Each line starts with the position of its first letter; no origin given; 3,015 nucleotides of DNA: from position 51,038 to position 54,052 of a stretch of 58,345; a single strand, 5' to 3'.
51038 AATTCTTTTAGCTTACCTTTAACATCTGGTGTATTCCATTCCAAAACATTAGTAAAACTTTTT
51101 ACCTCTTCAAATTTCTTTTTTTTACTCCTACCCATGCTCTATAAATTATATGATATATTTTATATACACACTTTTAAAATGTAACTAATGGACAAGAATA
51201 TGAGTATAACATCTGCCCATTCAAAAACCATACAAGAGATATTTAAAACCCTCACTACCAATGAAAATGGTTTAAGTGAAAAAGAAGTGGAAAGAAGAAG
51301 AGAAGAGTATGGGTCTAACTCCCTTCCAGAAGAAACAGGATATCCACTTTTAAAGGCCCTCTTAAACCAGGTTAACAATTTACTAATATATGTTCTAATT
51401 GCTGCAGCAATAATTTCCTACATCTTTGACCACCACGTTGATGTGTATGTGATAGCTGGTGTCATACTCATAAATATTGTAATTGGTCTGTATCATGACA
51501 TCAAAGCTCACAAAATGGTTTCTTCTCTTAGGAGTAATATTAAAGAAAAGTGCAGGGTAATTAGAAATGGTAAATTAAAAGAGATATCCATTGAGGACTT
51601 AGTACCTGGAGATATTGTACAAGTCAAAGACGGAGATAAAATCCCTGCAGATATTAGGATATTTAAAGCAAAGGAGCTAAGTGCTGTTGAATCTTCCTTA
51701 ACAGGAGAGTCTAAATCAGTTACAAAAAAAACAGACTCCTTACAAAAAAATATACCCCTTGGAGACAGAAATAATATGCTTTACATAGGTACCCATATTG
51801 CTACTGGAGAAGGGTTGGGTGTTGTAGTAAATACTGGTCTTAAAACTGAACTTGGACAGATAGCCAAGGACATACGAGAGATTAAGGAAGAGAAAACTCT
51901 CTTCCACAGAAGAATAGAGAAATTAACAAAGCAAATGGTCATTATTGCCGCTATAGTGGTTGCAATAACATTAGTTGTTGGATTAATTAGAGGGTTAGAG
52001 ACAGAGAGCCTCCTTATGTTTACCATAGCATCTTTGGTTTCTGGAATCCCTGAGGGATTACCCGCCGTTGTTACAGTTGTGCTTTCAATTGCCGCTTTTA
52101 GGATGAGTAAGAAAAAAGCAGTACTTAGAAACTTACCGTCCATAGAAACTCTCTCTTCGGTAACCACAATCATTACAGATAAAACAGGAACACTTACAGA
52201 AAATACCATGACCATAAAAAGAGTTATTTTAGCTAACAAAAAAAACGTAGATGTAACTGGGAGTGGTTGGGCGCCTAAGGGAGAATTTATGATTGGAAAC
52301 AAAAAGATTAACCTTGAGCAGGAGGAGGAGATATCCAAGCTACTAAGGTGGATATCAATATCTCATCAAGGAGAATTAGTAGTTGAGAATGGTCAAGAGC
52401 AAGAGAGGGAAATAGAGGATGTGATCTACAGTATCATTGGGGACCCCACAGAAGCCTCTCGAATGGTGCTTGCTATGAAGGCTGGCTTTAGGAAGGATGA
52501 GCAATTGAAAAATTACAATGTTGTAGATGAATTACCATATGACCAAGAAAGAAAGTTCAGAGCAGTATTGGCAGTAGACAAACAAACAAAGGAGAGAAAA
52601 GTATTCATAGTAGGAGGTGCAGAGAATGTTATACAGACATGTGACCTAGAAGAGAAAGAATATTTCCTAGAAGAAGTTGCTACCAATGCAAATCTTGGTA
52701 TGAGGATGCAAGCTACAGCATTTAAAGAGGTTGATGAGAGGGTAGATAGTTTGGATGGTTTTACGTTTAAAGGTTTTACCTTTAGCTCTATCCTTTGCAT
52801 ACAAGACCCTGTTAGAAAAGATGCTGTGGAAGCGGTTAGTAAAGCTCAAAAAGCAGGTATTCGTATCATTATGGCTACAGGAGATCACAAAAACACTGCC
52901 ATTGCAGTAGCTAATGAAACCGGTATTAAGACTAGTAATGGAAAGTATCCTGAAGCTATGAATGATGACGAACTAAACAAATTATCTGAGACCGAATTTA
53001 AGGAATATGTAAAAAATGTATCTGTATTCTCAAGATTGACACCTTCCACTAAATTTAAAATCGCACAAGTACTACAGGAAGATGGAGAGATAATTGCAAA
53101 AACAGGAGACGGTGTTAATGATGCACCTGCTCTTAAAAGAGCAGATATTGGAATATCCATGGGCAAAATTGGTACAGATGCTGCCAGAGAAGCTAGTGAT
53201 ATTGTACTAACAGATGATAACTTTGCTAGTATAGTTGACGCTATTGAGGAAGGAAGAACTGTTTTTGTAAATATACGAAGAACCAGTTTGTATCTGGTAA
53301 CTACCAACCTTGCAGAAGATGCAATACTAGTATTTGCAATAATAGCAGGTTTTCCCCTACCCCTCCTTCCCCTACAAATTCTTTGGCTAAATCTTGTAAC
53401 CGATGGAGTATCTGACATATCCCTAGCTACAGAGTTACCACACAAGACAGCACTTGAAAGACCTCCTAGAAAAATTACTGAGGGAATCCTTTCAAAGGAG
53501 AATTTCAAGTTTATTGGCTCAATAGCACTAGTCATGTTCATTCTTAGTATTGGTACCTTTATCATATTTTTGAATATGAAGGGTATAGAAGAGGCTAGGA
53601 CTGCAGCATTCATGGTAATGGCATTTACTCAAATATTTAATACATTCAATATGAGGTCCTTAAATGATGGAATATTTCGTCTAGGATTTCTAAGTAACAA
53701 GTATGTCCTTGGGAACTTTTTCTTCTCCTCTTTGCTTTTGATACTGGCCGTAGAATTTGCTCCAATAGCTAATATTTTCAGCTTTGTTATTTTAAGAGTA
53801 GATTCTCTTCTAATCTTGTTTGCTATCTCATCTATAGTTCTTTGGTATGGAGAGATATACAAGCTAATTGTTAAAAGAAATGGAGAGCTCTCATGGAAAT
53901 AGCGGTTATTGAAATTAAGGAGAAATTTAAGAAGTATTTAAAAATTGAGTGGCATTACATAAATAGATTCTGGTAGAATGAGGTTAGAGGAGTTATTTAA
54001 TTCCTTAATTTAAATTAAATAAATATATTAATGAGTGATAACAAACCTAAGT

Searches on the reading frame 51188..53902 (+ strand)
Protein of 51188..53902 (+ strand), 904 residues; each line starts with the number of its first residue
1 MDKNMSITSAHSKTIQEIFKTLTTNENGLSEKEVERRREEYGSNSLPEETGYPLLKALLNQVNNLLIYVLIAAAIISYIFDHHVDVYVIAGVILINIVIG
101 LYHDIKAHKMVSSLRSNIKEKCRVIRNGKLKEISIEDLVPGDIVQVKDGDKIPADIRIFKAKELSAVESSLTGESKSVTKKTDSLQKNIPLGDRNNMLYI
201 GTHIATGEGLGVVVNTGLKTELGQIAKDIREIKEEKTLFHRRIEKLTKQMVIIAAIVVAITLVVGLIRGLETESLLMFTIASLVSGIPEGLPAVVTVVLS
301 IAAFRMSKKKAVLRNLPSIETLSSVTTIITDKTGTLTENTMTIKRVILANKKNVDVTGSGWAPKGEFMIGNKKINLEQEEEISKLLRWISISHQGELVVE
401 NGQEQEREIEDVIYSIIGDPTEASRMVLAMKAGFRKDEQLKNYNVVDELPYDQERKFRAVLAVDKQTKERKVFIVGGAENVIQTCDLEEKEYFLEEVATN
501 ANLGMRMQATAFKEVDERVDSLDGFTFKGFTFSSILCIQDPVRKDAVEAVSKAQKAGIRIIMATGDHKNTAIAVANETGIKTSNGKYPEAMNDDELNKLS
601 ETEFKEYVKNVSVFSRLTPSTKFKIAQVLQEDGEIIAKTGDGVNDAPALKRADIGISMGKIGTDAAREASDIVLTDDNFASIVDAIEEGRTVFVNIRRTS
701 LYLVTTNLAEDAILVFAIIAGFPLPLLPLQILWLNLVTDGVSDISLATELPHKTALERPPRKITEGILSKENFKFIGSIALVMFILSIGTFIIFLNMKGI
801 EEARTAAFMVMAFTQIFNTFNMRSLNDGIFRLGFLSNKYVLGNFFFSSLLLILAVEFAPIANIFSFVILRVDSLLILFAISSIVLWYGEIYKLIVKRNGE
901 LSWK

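Call 17: search_protein_families(library=pfam, proteins=[window:51188-53902:+], max_evalue=0.0001)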
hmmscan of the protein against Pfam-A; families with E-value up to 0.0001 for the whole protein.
window:51188-53902:+ (904 aa): 6 families
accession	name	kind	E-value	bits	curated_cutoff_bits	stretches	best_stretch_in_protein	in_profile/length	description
PF00122.25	E1-E2_ATPase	-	1.4e-46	158.8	28.1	1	118-309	3-181/181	E1-E2 ATPase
PF00689.26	Cation_ATPase_C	-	4.1e-43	147.6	27.3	1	723-894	1-175/175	Cation transporting ATPase, C-terminus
PF00690.31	Cation_ATPase_N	-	3e-21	75.3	20.4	1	11-77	2-69/69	Cation transporter/ATPase, N-terminus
PF00702.32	Hydrolase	-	1.3e-17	65.3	26.4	1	326-653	2-191/191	haloacid dehalogenase-like hydrolase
PF13246.12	Cation_ATPase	-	7.8e-10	39.1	21.7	1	410-486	13-89/91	Cation transport ATPase (P-type)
PF08282.18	Hydrolase_3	-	3.6e-07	30.6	20.9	0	625-686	195-255/255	haloacid dehalogenase-like hydrolase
